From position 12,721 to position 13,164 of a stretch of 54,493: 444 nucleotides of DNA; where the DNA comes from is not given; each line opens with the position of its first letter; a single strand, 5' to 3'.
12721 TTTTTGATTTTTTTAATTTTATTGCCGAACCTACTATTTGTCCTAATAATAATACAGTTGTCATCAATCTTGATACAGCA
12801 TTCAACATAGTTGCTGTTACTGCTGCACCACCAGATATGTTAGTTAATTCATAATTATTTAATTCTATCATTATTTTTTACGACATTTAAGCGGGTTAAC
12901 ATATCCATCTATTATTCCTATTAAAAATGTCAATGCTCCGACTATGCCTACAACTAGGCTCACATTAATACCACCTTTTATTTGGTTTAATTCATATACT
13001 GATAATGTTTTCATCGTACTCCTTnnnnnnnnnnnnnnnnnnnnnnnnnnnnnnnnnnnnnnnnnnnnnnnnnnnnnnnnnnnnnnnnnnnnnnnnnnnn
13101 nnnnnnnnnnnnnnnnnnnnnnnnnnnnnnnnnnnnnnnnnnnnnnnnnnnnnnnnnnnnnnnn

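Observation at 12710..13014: Two unannotated, translationally coupled double-glycine-leader peptides: candidate two-peptide bacteriocin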

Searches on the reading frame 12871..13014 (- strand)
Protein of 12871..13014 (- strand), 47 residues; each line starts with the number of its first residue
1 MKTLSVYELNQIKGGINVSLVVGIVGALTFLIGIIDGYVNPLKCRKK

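Call 3: search_protein_families(library=pfam, proteins=[window:12871-13014:-], max_evalue=1)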
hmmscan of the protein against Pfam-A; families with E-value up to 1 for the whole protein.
window:12871-13014:- (47 aa): 1 family
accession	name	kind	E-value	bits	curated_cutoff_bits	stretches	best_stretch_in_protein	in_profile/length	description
PF20712.2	CyanoTRADDas_TM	-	0.0097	16.4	24.3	1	9-39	3-33/68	Cyanobacterial TRADD-N associated 2-Transmembrane domain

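Call 4: search_protein_families(library=ncbifam, proteins=[window:12871-13014:-], max_evalue=1)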
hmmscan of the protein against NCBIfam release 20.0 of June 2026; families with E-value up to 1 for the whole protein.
window:12871-13014:- (47 aa): 3 families
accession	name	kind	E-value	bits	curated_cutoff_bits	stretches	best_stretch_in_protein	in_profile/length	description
TIGR03949.1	bact_IIb_cerein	subfamily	0.049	13.4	21.5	1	2-34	2-41/45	class IIb bacteriocin, lactobin A/cerein 7B family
NF038034.1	lactGbeta_entB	subfamily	0.055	13.7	37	1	8-36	5-23/38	lactococcin G-beta/enterocin 1071B family bacteriocin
TIGR01847.1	bacteriocin_sig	domain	0.091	13.5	15.7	1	1-15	1-15/15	bacteriocin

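Call 5: find_homologous_proteins(query=window:12871-13014:-, max_evalue=10)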
Query window:12871-13014:- (47 aa): 1 proteins with E <= 10 among 1 candidates.
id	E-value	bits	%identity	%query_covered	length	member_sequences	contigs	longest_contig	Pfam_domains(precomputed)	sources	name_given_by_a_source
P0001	4.2e-22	93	100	100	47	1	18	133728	-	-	-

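Call 8: find_encoding_contigs(protein=window:12871-13014:-, flank=10000, max_places=10)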
Protein window:12871-13014:- (47 aa): 23 contigs read that carry it; 10 places shown.
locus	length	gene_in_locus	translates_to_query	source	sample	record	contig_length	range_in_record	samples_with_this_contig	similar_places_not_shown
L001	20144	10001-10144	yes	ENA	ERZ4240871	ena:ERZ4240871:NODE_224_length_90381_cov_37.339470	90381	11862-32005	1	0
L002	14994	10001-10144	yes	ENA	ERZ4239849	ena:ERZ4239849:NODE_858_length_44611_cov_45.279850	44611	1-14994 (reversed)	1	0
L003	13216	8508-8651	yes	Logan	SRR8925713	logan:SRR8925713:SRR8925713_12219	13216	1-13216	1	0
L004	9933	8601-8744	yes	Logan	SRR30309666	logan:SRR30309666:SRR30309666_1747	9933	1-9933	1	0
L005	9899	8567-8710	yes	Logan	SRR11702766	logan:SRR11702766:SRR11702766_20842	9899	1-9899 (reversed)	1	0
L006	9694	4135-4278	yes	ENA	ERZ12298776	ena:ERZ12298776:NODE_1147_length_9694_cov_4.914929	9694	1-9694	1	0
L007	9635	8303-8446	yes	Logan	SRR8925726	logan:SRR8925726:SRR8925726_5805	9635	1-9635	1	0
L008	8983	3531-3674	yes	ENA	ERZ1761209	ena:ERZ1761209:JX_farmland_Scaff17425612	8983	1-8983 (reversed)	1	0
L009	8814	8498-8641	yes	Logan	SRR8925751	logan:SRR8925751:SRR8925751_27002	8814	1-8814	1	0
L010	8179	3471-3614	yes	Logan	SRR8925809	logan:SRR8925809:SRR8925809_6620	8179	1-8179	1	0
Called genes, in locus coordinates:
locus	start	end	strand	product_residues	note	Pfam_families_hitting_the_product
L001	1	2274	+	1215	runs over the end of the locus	PF04997:RNA_pol_Rpb1_1, PF00623:RNA_pol_Rpb1_2, PF04983:RNA_pol_Rpb1_3, PF05000:RNA_pol_Rpb1_4, PF04998:RNA_pol_Rpb1_5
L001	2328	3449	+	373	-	PF01966:HD, PF13286:HD_assoc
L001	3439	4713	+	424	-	PF05193:Peptidase_M16_C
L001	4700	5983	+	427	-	PF00675:Peptidase_M16, PF05193:Peptidase_M16_C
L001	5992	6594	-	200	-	PF00163:Ribosomal_S4, PF01479:S4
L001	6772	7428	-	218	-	-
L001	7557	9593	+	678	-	PF03412:Peptidase_C39, PF00664:ABC_membrane, PF00005:ABC_tran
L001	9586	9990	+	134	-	-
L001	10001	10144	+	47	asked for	-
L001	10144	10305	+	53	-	-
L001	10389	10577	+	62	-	PF01165:Ribosomal_S21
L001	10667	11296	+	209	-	PF04892:VanZ-LLP1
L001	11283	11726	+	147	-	PF02130:YbeY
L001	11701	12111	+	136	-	PF01219:DAGK_prokar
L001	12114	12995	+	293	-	PF00009:GTP_EFTU, PF00350:Dynamin_N (faint), PF01926:MMR_HSR1, PF02421:FeoB_N, PF03193:RsgA_GTPase (faint), PF04548:AIG1 (weak), PF16897:MMR_HSR1_Xtn (faint), PF07650:KH_2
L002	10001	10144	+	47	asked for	-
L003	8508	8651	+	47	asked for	-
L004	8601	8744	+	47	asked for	-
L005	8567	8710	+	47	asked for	-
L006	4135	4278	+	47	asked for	-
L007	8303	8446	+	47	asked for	-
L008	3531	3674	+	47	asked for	-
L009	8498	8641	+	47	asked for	-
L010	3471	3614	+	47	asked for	-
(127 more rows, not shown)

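Call 35: search_protein_families(library=ncbifam, alignment_id=A4, max_evalue=0.1)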
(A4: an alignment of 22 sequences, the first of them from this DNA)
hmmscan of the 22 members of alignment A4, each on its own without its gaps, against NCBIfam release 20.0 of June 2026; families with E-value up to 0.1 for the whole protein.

A. member 1, seq(47 aa): 3 families
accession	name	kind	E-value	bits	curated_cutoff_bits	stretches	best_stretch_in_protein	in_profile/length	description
TIGR03949.1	bact_IIb_cerein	subfamily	0.049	13.4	21.5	1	2-34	2-41/45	class IIb bacteriocin, lactobin A/cerein 7B family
NF038034.1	lactGbeta_entB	subfamily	0.055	13.7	37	1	8-36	5-23/38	lactococcin G-beta/enterocin 1071B family bacteriocin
TIGR01847.1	bacteriocin_sig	domain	0.091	13.5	15.7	0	1-15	1-15/15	bacteriocin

B. families by the number of members that match (of 22 scanned): 11 families
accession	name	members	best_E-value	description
NF038034.1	lactGbeta_entB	13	2.7e-07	lactococcin G-beta/enterocin 1071B family bacteriocin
TIGR03949.1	bact_IIb_cerein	13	6e-06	class IIb bacteriocin, lactobin A/cerein 7B family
TIGR01847.1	bacteriocin_sig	4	0.0041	bacteriocin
NF038035.1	lactGalph_entA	3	0.0024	lactococcin G-alpha/enterocin 1071A family bacteriocin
NF033383.2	induct_EntF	2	0.0048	EntF family bacteriocin induction factor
NF000539.0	plantaricin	1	0.0021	plantaricin C family lantibiotic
NF033215.1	BlpC_Streptocco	1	0.0029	quorum-sensing system pheromone BlpC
NF006909.0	PRK09400.1-4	1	0.019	preprotein translocase subunit SecE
TIGR04149.1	GG_sam_targ_CFB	1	0.061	TIGR04149 family rSAM-modified RiPP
NF058582.1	Microco_LAVTG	1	0.063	LAVTG motif-containing sortase-dependent surface protein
TIGR00964.1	secE_bact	1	0.1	preprotein translocase subunit SecE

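Call 36: search_protein_families(library=pfam, alignment_id=A4, max_evalue=0.1)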
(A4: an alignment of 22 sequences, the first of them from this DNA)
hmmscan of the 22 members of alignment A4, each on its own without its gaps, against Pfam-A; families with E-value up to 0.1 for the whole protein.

A. member 1, seq(47 aa): 1 family
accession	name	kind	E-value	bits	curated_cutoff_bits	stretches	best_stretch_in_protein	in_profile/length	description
PF20712.2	CyanoTRADDas_TM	-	0.0097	16.4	24.3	1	9-39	3-33/68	Cyanobacterial TRADD-N associated 2-Transmembrane domain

B. families by the number of members that match (of 22 scanned): 9 families
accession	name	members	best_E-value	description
PF10439.15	Bacteriocin_IIc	13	0.00026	Bacteriocin class II with double-glycine leader peptide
PF11632.14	LcnG-beta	5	0.0072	Lactococcin G-beta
PF03047.20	ComC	2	0.0044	COMC family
PF11021.13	DUF2613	2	0.0097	Protein of unknown function (DUF2613)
PF16311.10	TMEM100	2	0.028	Transmembrane protein 100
PF20712.2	CyanoTRADDas_TM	1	0.0097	Cyanobacterial TRADD-N associated 2-Transmembrane domain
PF09796.14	QCR10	1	0.056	Ubiquinol-cytochrome-c reductase complex subunit (QCR10)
PF14406.12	Bacteroid_pep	1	0.059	Ribosomally synthesized peptide in Bacteroidetes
PF17247.7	DUF5316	1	0.082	Family of unknown function (DUF5316)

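Call 37: search_solved_structures(query=A4, max_evalue=10)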
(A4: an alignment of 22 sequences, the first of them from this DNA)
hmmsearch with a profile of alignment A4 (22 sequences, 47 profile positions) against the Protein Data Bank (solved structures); distinct sequences matched with E-value up to 10: 5.
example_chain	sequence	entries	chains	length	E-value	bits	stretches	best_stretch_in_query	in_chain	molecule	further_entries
7ri3_A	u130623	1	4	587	0.055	16.6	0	8-41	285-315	Diphtheria_T domain-containing protein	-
1ry3_A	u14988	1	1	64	0.63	13.2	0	2-23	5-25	Bacteriocin carnobacteriocin B2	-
7s5j_B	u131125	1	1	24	0.94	12.7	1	3-21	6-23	CtA peptide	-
9hmf_O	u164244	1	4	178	0.96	12.6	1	2-36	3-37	Flagellar protein FliL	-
9t5u_J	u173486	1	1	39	8.1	9.7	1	14-35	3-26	PsbJ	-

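Call 88: search_dna_similar(query=window:12874-13014:-, collection=plasmids, mode=protein, max_evalue=1, max_rows=10)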
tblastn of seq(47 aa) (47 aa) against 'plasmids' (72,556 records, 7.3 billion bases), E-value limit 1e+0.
No match.
